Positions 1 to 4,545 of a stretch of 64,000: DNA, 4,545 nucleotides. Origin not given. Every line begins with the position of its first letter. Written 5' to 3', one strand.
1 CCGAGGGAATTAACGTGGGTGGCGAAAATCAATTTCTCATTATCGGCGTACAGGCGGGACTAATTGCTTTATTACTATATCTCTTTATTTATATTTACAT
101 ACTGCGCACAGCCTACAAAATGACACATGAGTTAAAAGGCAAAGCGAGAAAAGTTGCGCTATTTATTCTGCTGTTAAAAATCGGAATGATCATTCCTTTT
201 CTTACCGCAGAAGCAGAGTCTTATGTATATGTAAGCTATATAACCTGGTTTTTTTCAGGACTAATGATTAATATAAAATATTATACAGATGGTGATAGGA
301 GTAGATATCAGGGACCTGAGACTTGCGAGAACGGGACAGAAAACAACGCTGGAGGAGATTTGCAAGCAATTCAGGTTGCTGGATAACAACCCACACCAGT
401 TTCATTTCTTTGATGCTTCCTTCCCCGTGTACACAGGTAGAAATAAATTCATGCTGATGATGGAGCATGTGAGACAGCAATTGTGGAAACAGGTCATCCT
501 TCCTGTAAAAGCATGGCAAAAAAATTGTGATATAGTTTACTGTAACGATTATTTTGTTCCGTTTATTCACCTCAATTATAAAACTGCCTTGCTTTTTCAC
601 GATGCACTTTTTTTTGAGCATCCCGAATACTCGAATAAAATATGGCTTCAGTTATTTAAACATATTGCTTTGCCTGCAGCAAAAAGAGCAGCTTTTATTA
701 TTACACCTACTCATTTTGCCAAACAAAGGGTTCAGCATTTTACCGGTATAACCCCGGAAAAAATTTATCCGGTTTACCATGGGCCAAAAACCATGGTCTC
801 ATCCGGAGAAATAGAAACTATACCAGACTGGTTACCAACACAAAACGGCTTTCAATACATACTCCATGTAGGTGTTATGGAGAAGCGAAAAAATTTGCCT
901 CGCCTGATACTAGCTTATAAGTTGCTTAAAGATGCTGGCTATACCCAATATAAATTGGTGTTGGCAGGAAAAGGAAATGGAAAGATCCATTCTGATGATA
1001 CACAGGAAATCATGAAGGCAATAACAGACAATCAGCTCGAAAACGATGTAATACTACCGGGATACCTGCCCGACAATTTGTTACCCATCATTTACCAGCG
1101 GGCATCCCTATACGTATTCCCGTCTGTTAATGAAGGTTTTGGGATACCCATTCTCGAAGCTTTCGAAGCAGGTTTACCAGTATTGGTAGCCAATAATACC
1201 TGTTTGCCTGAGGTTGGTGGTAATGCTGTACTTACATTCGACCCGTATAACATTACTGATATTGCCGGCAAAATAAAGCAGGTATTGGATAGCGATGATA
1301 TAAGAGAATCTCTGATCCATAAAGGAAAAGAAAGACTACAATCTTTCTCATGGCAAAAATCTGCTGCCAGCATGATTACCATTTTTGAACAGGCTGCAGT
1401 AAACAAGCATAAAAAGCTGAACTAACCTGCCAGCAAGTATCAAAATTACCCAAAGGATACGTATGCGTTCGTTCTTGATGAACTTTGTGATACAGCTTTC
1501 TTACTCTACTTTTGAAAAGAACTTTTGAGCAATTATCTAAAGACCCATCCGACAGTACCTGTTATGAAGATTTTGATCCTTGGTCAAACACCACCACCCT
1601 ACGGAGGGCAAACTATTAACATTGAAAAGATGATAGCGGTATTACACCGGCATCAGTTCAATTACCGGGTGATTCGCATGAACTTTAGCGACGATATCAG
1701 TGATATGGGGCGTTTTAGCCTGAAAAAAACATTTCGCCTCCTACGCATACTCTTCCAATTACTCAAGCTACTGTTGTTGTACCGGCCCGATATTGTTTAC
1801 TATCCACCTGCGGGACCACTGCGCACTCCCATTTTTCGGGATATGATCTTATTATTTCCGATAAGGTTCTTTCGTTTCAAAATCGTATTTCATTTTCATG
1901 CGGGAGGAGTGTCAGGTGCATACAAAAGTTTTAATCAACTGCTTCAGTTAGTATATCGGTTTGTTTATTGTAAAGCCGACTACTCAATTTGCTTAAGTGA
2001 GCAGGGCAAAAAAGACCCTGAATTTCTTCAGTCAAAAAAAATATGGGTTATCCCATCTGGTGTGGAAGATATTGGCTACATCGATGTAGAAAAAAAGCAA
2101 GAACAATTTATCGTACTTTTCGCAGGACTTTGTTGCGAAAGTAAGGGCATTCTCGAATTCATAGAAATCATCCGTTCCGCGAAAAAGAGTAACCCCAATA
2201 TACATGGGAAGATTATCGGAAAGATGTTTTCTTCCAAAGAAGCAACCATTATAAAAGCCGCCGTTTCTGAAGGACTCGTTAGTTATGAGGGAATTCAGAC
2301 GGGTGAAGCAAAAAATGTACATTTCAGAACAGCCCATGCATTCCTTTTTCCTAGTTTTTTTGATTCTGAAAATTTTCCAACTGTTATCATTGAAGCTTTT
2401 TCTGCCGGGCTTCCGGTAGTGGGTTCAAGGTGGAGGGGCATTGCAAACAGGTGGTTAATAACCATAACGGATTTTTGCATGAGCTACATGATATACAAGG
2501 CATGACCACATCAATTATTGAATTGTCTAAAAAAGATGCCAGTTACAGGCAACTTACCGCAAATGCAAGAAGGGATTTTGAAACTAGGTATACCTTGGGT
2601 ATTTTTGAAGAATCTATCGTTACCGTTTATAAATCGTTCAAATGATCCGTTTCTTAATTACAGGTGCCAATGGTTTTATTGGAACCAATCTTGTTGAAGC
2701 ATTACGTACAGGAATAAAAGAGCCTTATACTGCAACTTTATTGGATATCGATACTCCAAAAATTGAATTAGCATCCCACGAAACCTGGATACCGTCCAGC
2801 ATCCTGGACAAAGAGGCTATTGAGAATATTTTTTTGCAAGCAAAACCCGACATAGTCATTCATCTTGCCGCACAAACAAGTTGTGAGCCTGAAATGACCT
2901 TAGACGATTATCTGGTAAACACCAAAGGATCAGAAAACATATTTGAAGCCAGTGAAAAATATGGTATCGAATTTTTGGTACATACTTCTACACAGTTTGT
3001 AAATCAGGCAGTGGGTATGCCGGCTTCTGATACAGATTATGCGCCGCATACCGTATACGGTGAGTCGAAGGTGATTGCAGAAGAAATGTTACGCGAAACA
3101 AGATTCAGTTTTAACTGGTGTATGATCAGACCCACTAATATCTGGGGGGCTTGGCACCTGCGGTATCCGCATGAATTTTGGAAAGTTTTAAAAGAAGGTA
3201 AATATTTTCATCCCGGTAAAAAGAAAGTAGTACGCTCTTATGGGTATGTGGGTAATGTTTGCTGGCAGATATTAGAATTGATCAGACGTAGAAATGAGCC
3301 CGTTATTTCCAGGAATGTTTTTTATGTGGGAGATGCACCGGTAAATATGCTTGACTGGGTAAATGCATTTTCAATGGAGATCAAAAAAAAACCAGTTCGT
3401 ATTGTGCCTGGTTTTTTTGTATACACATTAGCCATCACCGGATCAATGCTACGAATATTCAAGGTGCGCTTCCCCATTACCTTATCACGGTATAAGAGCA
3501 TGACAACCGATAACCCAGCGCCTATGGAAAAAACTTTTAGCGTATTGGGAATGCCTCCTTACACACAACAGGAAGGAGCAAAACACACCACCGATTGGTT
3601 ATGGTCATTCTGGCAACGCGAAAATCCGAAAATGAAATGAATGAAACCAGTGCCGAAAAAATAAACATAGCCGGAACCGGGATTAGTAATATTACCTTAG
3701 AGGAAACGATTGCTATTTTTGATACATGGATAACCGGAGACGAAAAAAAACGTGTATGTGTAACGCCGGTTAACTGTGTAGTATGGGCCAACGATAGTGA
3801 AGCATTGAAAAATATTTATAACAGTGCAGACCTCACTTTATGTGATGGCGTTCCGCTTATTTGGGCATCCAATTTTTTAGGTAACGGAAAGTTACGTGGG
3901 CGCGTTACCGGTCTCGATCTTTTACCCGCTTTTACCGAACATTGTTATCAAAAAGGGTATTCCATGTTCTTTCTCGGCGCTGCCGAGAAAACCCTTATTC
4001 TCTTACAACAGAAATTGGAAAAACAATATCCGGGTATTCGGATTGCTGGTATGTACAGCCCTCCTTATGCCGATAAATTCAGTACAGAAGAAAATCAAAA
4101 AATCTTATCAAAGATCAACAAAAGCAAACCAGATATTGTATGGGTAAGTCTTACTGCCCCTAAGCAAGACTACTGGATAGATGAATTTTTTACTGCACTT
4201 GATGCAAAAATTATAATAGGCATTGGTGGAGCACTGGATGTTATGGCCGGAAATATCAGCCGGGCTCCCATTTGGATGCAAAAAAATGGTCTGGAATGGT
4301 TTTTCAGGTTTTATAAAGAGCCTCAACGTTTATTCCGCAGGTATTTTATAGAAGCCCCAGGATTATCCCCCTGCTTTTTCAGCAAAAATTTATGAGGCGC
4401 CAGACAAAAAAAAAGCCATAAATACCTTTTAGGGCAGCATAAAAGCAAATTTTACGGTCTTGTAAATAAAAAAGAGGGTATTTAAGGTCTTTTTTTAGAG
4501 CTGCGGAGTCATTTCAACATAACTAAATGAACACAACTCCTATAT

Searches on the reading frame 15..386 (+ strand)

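Call 85: search_protein_families(library=pfam, proteins=[window:15-386:+], max_evalue=0.001)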
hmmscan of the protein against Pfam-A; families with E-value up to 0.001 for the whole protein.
window:15-386:+ (123 aa): 1 family
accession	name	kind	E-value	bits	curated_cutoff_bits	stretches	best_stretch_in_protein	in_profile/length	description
PF03994.20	DUF350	-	0.00033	21.2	26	1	9-86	8-85/133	Domain of Unknown Function (DUF350)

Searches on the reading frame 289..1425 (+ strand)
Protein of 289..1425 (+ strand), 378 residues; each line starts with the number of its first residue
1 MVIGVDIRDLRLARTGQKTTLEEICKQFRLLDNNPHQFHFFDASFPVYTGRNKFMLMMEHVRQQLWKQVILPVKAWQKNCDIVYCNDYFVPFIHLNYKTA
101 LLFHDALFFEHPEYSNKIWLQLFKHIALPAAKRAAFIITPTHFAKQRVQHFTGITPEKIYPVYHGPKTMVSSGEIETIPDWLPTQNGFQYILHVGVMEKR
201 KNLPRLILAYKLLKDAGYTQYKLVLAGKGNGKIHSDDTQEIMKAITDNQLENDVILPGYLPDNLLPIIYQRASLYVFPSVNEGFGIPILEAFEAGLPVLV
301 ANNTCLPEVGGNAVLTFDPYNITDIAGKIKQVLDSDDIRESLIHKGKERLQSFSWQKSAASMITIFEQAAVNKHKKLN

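Call 24: search_protein_families(library=pfam, proteins=[window:289-1425:+], max_evalue=0.001)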
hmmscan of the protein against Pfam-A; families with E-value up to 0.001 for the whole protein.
window:289-1425:+ (378 aa): 5 families
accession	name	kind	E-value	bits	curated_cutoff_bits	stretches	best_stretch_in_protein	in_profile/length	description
PF00534.26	Glycos_transf_1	-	1.1e-32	113.4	26.4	1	183-349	10-172/172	Glycosyl transferases group 1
PF13692.12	Glyco_trans_1_4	-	9.3e-22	78.3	27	1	190-334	3-141/142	Glycosyl transferases group 1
PF20706.3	GT4-conflict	-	1.7e-08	34.3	26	1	185-306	194-316/385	Family 4 Glycosyltransferase in conflict systems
PF13439.12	Glyco_transf_4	-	6.5e-07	30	28.5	1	74-165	65-165/170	Glycosyltransferase Family 4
PF13524.12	Glyco_trans_1_2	-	0.00024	21.5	25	1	268-362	43-142/144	Glycosyl transferase-like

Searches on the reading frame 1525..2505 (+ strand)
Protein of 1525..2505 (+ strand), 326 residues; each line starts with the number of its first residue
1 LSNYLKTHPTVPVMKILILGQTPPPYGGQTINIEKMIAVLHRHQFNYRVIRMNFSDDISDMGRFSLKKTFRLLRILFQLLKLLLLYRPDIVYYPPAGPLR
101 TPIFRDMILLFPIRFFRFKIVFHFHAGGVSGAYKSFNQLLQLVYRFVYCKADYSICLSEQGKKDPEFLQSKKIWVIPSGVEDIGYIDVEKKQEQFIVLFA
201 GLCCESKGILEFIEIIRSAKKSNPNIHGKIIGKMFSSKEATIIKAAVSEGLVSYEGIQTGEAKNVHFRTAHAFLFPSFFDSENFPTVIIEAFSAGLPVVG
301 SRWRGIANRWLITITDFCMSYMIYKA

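Call 24: search_protein_families(library=pfam, proteins=[window:1525-2505:+], max_evalue=0.001)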
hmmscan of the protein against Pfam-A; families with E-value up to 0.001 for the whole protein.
window:1525-2505:+ (326 aa): 3 families
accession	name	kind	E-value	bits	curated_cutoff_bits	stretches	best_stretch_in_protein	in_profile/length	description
PF00534.26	Glycos_transf_1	-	3.2e-13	50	26.4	1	189-305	10-126/172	Glycosyl transferases group 1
PF13692.12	Glyco_trans_1_4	-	5.8e-12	46.5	27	1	196-307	3-112/142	Glycosyl transferases group 1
PF13439.12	Glyco_transf_4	-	1.4e-06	28.9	28.5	1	28-181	3-167/170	Glycosyltransferase Family 4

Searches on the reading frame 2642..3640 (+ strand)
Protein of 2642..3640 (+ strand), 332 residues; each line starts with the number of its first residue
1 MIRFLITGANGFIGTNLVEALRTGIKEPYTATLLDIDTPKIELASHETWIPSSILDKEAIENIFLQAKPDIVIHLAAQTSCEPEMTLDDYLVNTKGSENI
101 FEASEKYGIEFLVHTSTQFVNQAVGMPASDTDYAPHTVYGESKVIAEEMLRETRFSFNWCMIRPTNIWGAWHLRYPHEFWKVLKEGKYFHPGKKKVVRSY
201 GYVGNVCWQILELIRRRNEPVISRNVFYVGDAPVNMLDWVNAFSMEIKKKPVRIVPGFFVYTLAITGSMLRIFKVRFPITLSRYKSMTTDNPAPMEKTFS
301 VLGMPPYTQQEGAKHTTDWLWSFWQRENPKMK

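Call 24: search_protein_families(library=pfam, proteins=[window:2642-3640:+], max_evalue=0.001)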
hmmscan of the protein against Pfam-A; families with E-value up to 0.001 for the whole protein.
window:2642-3640:+ (332 aa): 7 families
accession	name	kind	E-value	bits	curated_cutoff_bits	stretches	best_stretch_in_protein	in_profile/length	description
PF01370.27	Epimerase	-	1.7e-26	93.6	20.9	1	5-217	2-228/240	NAD dependent epimerase/dehydratase family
PF01073.25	3Beta_HSD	-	1.4e-21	77.2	22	1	5-235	1-255/280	3-beta hydroxysteroid dehydrogenase/isomerase family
PF04321.23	RmlD_sub_bind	-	1.2e-17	64.4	27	1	3-182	2-162/287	RmlD substrate binding domain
PF16363.11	GDP_Man_Dehyd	-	4.2e-16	59.8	27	1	5-163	1-179/332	GDP-mannose 4,6 dehydratase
PF07993.18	NAD_binding_4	-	6.9e-12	45.5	20.1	1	65-169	85-209/258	Male sterility protein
PF02719.21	Polysacc_synt_2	-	3.1e-08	33.6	20.2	1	5-153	2-152/293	Polysaccharide biosynthesis protein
PF13460.12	NAD_binding_10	-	1.8e-06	28.4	27.2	1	8-166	1-145/184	NAD(P)H-binding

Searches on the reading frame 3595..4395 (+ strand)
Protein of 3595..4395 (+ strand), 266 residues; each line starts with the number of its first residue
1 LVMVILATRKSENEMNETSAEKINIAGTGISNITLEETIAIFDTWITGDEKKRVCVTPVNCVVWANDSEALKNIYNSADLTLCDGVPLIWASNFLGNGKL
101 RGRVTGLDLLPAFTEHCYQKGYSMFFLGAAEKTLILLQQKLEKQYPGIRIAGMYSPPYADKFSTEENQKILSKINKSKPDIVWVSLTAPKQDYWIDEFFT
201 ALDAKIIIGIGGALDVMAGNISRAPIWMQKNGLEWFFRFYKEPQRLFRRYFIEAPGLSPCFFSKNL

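Call 24: search_protein_families(library=pfam, proteins=[window:3595-4395:+], max_evalue=0.001)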
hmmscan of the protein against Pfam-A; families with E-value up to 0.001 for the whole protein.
window:3595-4395:+ (266 aa): 1 family
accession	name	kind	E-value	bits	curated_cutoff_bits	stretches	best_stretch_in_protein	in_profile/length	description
PF03808.19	Glyco_tran_WecG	-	4.3e-60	202.8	27.4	1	78-250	1-168/168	Glycosyl transferase WecG/TagA/CpsF family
